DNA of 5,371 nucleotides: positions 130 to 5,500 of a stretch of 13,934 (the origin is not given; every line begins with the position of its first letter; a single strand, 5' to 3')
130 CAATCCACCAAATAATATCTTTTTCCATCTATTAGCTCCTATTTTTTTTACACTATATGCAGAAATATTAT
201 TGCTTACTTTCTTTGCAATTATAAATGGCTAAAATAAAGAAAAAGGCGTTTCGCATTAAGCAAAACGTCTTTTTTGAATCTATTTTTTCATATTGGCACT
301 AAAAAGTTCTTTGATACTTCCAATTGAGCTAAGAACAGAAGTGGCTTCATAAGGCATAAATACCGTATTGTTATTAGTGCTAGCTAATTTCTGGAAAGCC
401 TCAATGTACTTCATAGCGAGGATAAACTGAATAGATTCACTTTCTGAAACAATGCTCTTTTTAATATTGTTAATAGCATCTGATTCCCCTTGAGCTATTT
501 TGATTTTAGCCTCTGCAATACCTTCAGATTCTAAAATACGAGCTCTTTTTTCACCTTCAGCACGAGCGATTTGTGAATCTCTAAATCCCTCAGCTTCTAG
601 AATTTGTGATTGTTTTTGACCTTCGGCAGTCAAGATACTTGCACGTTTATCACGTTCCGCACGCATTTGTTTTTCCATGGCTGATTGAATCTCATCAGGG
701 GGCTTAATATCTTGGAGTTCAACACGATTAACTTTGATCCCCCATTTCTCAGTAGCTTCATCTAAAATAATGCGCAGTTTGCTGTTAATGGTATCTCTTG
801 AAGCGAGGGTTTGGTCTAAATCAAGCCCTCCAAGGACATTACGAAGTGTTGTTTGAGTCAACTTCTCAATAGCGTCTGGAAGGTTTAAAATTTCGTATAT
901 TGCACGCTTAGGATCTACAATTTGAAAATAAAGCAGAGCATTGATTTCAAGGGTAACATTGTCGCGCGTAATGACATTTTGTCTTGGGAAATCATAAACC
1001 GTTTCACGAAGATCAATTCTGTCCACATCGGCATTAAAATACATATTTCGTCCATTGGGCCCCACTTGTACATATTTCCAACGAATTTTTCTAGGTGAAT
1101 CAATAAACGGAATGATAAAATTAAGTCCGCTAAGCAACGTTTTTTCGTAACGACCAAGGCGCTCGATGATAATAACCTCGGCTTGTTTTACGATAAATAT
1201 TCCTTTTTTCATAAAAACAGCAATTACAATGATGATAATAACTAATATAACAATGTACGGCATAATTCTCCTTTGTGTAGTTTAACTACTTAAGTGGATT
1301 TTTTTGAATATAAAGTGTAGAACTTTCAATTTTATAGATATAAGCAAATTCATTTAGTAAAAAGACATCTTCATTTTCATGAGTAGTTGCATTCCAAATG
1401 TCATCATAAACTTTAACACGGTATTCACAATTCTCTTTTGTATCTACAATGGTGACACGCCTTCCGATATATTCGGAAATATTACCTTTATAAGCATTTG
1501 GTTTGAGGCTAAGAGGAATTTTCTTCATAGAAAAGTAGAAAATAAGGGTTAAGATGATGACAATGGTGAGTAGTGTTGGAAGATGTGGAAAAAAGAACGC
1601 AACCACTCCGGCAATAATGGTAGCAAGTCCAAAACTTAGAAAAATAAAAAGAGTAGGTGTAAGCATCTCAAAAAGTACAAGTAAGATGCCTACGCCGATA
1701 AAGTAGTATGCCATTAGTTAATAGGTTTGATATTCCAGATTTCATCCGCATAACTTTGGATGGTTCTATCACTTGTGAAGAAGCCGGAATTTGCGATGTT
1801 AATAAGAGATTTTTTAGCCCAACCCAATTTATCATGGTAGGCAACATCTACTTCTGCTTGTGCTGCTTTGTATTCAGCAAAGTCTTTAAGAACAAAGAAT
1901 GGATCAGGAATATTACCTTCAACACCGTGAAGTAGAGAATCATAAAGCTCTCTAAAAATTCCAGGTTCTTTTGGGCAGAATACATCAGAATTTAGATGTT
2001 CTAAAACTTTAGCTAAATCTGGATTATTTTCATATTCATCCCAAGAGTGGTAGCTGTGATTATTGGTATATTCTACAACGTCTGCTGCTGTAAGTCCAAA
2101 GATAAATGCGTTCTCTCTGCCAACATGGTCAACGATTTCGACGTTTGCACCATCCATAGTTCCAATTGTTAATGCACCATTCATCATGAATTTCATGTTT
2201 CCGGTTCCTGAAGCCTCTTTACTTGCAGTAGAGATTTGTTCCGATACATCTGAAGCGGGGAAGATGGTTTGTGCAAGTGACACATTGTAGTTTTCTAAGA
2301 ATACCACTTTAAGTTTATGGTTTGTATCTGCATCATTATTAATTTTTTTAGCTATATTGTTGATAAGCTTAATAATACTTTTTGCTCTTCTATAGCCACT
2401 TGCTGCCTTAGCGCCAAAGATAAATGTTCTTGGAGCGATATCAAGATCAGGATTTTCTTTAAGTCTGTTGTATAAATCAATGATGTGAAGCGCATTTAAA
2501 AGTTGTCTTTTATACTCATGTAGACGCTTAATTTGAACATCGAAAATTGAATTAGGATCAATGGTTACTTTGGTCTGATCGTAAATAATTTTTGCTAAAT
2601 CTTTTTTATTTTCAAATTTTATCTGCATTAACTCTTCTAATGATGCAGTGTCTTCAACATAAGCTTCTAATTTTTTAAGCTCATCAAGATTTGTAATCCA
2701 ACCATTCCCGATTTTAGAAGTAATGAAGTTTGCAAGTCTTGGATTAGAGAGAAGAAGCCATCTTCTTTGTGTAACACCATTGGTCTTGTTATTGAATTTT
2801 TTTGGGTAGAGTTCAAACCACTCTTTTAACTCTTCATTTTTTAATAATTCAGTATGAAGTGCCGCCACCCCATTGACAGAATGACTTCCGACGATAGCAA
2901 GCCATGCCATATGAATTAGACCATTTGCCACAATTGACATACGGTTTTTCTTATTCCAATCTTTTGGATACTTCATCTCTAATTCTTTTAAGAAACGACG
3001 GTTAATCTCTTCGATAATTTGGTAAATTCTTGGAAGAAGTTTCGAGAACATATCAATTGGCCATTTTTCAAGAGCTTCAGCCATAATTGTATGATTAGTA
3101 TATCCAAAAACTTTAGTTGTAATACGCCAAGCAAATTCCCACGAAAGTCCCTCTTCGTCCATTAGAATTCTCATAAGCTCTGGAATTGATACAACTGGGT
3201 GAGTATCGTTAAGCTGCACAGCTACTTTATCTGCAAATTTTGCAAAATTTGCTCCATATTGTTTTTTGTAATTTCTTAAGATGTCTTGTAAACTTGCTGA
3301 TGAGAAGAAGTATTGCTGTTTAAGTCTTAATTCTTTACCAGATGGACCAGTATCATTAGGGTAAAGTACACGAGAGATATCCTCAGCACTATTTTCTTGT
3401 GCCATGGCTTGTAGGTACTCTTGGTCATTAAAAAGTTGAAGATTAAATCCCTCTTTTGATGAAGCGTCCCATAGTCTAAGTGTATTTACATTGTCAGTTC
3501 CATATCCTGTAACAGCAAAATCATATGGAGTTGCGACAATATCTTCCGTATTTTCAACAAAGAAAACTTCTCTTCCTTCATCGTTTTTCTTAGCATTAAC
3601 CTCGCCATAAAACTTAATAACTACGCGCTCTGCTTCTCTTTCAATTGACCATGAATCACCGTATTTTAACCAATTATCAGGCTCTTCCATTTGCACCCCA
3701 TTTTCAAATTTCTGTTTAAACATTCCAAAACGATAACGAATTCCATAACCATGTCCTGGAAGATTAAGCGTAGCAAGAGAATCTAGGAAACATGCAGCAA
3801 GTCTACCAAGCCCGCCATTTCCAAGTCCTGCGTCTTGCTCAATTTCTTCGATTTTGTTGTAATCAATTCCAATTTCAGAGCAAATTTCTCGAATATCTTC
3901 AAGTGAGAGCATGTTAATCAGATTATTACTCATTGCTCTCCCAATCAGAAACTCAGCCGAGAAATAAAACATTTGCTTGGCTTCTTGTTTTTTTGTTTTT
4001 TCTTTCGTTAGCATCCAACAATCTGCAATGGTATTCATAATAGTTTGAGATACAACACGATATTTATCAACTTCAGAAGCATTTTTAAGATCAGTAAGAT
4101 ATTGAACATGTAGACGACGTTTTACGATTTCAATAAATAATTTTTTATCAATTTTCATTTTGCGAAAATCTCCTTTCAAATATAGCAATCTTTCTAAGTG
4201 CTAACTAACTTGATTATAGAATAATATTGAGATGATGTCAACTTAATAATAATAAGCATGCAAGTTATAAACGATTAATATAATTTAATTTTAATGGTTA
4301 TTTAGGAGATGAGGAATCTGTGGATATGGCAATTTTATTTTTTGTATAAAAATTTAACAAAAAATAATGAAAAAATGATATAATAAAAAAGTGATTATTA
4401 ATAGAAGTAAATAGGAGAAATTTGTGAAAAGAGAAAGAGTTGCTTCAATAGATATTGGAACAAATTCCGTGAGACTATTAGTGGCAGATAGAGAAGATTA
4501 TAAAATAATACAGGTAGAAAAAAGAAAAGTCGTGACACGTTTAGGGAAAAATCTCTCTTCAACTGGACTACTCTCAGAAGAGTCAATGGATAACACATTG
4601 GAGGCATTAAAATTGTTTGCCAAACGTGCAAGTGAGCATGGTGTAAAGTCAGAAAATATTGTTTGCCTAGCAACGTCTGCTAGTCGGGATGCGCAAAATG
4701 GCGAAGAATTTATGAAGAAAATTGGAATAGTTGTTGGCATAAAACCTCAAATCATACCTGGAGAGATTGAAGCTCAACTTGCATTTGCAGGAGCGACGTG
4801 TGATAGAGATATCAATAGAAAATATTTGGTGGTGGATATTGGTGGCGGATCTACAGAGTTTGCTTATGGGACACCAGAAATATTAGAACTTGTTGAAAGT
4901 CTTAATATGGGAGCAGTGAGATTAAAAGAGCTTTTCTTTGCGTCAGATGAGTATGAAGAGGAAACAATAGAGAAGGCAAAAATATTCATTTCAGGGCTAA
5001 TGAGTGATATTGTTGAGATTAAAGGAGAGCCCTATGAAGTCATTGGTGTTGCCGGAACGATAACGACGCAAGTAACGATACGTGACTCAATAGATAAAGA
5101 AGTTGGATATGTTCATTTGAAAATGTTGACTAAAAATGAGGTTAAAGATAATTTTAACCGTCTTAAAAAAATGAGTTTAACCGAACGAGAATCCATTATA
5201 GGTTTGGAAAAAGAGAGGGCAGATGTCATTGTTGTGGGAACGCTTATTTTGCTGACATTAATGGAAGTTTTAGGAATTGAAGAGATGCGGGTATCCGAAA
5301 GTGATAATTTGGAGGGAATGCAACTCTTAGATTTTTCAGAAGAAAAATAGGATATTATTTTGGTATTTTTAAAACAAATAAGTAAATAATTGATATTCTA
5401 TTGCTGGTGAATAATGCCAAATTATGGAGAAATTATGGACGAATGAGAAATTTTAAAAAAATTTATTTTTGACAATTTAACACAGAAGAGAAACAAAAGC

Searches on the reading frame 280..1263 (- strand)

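Call 4: search_protein_families(library=pfam, proteins=[window:280-1263:-], max_evalue=0.01)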
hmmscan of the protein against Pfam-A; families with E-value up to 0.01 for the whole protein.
window:280-1263:- (327 aa): 3 families
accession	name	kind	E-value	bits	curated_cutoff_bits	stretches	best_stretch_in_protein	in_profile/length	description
PF01145.31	Band_7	-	2.5e-41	142.1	23.6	1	23-217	1-176/176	SPFH domain / Band 7 family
PF16200.10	Band_7_C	-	1e-06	29.1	29.1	1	275-317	13-54/63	C-terminal region of band_7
PF13421.11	Band_7_1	-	0.0012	19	24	1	131-201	136-208/211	SPFH domain-Band 7 family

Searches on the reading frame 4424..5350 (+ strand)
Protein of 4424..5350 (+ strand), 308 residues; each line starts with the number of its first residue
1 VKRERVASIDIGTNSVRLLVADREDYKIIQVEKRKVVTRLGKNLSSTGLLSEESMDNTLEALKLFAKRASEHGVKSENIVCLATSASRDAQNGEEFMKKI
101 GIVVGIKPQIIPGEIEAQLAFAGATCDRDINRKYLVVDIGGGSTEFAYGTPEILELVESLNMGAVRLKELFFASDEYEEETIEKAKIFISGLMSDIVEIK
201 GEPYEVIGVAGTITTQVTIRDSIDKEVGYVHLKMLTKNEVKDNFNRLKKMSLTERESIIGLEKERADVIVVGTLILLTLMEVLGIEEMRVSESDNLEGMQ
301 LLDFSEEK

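Call 4: search_protein_families(library=pfam, proteins=[window:4424-5350:+], max_evalue=0.01)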
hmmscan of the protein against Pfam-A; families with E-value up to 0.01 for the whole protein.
window:4424-5350:+ (308 aa): 3 families
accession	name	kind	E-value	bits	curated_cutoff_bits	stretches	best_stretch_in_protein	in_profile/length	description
PF02541.22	Ppx-GppA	-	1.9e-55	188.8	27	1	20-299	2-277/285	Ppx/GppA phosphatase family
PF00370.27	FGGY_N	-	0.00036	20.7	28.8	1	8-88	4-79/245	FGGY family of carbohydrate kinases, N-terminal domain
PF08841.16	DDR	-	0.005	16.3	24.6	1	75-146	78-147/328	Diol dehydratase reactivase ATPase-like domain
